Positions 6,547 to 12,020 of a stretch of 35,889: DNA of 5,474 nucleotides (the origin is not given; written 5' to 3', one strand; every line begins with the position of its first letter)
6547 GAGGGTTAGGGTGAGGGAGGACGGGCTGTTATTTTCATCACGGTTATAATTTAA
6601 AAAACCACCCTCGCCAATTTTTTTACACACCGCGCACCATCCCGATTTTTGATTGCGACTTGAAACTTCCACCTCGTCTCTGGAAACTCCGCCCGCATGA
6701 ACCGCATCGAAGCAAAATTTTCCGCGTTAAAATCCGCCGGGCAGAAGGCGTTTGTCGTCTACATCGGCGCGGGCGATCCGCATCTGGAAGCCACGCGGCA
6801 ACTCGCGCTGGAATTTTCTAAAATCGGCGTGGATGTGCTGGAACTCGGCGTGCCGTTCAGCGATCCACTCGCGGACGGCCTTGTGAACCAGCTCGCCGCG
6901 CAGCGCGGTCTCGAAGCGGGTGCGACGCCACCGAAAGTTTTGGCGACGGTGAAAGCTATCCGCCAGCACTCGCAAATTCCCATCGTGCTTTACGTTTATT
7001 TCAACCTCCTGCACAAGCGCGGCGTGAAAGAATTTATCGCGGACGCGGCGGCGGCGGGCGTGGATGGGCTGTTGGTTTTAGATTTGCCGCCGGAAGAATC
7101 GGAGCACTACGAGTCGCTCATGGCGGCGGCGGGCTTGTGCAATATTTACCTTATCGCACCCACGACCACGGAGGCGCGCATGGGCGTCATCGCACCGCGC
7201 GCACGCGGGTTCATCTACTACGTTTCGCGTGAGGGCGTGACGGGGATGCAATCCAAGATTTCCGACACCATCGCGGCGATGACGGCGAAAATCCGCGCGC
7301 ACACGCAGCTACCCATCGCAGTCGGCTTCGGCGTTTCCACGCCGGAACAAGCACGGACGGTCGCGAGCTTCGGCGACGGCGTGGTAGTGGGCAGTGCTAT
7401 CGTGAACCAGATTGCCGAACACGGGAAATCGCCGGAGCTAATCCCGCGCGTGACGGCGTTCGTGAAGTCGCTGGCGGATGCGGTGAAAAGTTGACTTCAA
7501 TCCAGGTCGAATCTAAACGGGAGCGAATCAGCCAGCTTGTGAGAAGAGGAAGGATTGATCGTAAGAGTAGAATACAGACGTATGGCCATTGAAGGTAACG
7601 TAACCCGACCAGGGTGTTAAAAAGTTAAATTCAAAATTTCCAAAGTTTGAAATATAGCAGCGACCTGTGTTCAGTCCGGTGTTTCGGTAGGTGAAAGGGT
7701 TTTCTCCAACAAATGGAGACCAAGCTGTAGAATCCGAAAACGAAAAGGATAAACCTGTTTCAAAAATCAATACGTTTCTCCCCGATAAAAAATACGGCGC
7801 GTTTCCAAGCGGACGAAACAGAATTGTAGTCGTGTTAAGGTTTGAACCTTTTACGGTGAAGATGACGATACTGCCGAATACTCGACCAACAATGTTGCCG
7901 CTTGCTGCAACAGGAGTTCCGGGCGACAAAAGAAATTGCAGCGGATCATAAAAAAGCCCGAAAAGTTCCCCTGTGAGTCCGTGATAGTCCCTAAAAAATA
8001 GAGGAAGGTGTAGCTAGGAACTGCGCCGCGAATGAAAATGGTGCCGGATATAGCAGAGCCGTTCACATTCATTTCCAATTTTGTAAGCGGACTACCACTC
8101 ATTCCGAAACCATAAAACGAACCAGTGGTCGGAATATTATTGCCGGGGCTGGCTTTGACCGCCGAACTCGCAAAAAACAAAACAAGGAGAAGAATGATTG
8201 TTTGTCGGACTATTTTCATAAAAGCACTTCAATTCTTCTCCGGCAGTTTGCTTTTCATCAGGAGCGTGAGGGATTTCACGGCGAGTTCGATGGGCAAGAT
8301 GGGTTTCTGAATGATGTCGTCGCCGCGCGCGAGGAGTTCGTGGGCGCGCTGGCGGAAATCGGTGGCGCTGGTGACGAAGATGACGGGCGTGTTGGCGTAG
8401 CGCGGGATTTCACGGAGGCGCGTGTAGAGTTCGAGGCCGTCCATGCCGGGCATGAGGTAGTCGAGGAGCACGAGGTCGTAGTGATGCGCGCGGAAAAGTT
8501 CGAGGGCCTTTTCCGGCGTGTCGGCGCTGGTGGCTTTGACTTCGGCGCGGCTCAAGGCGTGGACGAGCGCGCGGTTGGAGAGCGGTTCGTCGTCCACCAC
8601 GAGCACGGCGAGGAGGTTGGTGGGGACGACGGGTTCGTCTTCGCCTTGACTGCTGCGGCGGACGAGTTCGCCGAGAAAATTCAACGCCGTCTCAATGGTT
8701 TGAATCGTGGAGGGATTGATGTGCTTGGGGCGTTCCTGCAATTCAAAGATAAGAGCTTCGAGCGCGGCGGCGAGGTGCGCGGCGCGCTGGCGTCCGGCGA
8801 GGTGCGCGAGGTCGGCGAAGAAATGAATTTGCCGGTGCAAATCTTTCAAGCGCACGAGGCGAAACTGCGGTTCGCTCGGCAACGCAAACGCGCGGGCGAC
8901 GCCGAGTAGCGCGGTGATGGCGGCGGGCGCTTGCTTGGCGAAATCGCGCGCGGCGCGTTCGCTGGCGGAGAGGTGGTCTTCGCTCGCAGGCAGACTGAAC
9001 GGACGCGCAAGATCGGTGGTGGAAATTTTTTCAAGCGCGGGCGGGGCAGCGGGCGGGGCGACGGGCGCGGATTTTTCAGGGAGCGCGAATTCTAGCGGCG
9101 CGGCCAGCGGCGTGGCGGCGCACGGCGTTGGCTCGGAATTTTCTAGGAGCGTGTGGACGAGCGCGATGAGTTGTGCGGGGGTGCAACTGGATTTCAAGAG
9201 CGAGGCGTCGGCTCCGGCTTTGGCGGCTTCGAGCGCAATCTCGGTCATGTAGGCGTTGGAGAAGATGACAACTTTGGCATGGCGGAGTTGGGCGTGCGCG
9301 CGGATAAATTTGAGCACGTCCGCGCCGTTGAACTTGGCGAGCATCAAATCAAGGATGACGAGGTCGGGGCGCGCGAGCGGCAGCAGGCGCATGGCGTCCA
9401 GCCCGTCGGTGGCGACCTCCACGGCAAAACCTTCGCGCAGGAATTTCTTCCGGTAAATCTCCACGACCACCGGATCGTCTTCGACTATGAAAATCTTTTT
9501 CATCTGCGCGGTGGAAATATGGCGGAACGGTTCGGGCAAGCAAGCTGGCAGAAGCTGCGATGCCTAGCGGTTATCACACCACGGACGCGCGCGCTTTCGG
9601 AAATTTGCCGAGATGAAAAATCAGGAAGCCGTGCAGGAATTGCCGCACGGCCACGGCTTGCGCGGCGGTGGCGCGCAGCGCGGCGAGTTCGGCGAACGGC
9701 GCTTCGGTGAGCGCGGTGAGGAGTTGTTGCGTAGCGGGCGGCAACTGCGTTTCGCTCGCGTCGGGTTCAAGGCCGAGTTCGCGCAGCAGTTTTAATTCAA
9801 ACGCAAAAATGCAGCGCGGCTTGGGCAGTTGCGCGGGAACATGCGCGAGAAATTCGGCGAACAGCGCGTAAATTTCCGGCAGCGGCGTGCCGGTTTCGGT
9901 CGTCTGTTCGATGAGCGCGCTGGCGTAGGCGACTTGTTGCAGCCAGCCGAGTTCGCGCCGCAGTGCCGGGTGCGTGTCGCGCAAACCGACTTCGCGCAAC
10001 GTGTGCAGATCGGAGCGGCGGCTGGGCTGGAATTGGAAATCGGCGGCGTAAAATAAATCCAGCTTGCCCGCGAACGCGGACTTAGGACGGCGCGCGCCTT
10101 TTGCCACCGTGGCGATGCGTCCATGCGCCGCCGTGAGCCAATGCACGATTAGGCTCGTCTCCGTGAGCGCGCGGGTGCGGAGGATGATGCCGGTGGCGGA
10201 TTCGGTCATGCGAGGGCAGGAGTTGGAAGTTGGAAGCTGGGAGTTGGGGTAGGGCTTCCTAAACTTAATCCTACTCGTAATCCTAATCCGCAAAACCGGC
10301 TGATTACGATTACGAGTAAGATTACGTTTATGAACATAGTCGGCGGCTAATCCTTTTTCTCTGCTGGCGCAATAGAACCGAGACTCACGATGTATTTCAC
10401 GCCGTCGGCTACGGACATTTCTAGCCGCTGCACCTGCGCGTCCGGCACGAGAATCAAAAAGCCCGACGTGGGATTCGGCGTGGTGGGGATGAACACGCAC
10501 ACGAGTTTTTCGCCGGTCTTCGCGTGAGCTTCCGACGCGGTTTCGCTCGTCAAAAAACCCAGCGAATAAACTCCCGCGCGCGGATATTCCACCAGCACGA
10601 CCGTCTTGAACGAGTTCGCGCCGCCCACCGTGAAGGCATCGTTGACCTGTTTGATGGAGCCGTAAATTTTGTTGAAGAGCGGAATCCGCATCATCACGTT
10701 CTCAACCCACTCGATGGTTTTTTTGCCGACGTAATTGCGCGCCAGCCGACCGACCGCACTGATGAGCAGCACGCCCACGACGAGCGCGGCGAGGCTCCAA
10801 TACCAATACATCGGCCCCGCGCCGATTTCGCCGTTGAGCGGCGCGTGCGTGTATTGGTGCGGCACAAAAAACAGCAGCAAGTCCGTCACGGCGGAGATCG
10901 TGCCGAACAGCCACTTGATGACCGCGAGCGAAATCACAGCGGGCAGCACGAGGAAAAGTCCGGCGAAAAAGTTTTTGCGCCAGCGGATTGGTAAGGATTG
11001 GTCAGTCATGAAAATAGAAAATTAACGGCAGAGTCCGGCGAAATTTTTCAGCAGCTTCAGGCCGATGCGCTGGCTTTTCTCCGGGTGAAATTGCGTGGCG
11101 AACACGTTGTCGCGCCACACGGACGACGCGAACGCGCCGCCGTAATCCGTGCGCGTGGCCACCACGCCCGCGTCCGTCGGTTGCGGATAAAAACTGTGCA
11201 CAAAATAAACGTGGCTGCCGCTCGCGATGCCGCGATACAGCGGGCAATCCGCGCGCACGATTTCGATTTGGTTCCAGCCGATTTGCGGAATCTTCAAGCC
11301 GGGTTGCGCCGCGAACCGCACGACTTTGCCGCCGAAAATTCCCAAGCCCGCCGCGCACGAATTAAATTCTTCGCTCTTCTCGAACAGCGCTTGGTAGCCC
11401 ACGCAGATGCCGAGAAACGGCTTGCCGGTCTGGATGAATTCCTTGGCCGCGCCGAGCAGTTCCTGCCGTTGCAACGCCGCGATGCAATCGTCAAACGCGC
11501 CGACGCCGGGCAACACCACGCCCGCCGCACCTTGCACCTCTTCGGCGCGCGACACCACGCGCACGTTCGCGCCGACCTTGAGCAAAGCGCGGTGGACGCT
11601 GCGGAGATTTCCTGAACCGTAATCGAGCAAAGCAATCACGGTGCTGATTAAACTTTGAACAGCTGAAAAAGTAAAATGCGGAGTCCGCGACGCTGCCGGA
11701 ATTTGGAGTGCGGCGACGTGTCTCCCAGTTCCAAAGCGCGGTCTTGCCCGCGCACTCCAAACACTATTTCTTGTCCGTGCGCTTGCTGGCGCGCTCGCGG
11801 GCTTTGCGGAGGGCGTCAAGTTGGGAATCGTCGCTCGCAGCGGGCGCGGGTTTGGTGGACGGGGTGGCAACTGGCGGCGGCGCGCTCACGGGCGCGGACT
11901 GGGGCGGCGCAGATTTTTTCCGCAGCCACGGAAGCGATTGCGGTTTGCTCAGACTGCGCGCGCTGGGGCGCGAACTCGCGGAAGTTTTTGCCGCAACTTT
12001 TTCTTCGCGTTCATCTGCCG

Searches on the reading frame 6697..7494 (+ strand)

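Call 88: search_protein_families(library=pfam, proteins=[window:6697-7494:+], max_evalue=0.0001)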
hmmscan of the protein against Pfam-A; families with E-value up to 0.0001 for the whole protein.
window:6697-7494:+ (265 aa): 1 family
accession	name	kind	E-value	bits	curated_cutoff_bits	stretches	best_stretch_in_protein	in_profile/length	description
PF00290.26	Trp_syntA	-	1.5e-82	276.9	27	1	8-262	1-257/259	Tryptophan synthase alpha chain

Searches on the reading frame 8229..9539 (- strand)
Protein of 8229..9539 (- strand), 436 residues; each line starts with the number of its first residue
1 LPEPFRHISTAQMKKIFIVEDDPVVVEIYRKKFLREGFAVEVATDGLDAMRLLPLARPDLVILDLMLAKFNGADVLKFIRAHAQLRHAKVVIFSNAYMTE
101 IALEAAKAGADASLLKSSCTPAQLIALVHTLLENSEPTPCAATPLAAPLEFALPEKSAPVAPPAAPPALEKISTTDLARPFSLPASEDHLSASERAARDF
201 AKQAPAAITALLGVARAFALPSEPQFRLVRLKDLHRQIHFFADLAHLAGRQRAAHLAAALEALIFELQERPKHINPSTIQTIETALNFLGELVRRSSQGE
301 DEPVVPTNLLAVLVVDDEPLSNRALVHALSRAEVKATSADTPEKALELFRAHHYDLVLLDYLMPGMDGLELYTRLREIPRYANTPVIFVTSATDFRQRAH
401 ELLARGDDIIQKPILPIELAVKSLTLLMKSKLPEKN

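Call 88: search_protein_families(library=pfam, proteins=[window:8229-9539:-], max_evalue=0.0001)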
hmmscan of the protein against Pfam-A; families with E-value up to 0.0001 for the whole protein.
window:8229-9539:- (436 aa): 2 families
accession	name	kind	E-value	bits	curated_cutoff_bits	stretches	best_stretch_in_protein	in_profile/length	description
PF00072.30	Response_reg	-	7.4e-45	152.1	30.2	2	312-419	1-106/111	Response regulator receiver domain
PF23198.2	PDE8A_N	-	9.2e-10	39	29.6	1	312-399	13-101/147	PDE8A-like, N-terminal domain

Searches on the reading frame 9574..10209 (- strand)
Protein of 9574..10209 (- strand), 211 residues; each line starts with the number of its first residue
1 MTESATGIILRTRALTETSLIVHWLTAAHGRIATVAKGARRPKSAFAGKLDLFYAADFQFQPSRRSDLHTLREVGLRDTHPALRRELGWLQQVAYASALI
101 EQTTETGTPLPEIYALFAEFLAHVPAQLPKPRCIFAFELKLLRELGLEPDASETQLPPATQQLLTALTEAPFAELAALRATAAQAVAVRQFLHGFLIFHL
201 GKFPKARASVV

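Call 39: search_protein_families(library=pfam, proteins=[window:9574-10209:-], max_evalue=0.00001)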
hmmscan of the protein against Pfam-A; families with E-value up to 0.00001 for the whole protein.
window:9574-10209:- (211 aa): 2 families
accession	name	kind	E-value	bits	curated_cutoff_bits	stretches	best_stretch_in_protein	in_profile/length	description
PF11967.14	RecO_N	-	2.1e-18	66.5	27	1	1-76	1-76/80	Recombination protein O N terminal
PF02565.21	RecO_C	-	4e-13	49.8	22.1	1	94-152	11-69/157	Recombination protein O C terminal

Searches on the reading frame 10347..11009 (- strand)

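Call 39: search_protein_families(library=pfam, proteins=[window:10347-11009:-], max_evalue=0.00001)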
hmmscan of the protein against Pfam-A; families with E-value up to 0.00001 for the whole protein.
window:10347-11009:- (220 aa): 1 family
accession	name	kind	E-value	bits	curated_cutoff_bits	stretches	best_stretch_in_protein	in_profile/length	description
PF04367.18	DUF502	-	6.5e-35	119.7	23.8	1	77-182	1-107/107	Protein of unknown function (DUF502)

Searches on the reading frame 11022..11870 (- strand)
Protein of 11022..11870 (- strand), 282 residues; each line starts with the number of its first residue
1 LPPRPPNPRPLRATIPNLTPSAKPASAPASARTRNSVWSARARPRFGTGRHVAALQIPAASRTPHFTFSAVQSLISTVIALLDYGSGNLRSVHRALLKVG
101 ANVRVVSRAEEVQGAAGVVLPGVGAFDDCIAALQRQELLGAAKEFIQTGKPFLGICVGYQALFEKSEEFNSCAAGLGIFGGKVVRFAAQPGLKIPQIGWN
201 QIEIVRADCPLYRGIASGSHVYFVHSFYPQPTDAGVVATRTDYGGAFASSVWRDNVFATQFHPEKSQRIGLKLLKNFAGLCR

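Call 88: search_protein_families(library=pfam, proteins=[window:11022-11870:-], max_evalue=0.0001)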
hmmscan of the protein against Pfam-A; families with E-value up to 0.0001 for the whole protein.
window:11022-11870:- (282 aa): 2 families
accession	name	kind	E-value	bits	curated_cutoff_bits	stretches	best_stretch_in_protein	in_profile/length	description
PF00117.34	GATase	-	1.2e-20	74.5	22.8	1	81-277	2-186/190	Glutamine amidotransferase class-I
PF07685.20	GATase_3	-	3.7e-06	27.1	27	1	101-180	25-112/196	CobB/CobQ-like glutamine amidotransferase domain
